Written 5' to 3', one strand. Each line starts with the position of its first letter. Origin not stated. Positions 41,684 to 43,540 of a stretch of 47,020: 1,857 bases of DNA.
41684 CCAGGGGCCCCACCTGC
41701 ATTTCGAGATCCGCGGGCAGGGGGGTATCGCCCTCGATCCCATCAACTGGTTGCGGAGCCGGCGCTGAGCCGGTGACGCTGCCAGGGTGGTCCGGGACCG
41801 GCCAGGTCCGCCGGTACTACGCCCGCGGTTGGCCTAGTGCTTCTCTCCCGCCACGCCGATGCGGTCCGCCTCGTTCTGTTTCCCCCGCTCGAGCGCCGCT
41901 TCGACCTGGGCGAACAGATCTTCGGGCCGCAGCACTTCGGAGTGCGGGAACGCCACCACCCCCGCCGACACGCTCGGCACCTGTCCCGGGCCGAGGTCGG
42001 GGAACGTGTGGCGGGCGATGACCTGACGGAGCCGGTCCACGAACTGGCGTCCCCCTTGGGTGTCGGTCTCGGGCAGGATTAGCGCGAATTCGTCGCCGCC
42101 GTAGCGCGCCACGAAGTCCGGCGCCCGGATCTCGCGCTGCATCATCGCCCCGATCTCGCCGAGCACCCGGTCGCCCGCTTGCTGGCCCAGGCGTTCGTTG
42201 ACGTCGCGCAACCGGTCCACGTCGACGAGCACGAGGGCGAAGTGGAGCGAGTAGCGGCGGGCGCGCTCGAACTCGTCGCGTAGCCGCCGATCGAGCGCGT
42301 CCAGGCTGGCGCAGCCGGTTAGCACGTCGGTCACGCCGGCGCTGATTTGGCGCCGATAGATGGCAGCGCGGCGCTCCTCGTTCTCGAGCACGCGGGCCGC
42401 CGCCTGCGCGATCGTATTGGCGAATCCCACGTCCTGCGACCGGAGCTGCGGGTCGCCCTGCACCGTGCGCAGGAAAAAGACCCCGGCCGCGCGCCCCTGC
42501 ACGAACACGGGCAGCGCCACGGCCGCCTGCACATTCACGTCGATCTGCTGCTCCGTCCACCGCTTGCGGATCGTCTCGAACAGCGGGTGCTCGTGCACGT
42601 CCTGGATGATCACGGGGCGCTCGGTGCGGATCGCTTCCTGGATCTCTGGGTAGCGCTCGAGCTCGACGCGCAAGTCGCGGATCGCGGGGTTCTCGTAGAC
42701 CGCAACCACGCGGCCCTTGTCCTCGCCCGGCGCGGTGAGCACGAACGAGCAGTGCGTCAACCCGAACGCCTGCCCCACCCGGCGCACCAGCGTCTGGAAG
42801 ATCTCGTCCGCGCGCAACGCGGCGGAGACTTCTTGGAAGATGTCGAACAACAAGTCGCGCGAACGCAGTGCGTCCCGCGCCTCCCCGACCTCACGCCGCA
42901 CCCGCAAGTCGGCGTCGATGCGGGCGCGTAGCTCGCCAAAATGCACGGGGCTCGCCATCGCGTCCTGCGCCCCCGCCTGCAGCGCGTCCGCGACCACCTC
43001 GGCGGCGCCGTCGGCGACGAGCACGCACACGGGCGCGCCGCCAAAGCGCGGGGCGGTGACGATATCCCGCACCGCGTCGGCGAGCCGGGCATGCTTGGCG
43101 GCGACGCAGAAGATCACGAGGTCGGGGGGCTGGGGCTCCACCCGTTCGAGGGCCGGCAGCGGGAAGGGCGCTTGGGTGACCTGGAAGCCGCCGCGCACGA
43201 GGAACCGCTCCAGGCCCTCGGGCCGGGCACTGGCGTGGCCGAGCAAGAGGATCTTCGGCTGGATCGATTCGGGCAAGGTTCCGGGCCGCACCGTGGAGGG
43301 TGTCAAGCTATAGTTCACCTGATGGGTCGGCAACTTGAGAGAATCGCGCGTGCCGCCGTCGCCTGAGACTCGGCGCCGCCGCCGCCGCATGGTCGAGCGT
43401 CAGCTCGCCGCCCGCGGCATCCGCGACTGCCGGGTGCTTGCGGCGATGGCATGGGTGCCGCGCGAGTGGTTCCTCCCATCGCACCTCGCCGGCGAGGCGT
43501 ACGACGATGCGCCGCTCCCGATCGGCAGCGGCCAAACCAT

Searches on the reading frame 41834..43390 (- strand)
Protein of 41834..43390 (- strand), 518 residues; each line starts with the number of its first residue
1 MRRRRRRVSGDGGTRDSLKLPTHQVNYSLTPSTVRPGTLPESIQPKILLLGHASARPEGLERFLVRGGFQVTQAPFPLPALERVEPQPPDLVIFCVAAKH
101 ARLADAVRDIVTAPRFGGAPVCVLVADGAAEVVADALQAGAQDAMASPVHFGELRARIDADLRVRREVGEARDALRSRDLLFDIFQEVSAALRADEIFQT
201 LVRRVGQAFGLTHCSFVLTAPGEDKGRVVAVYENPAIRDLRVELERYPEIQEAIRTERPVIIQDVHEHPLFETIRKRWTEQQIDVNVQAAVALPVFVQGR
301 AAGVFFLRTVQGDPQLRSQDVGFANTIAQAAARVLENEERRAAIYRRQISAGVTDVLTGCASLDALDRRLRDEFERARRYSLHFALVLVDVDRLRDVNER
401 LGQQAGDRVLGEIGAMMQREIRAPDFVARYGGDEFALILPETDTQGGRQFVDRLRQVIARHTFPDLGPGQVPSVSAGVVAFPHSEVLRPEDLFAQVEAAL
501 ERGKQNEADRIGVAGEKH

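Call 56: search_protein_families(library=pfam, proteins=[window:41834-43390:-], max_evalue=0.00001)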
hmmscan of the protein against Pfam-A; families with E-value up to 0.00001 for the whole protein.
window:41834-43390:- (518 aa): 4 families
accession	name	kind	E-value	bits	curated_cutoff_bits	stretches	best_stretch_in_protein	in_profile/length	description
PF00990.26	GGDEF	-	5.9e-31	107.9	23.8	1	354-508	3-159/161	Diguanylate cyclase, GGDEF domain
PF01590.32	GAF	-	8.9e-14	52.6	22.4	1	195-334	3-132/133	GAF domain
PF13185.12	GAF_2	-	4.6e-12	46.8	28.6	1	194-336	4-136/136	GAF domain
PF13492.12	GAF_3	-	3.6e-08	34.3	27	1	195-337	3-129/129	GAF domain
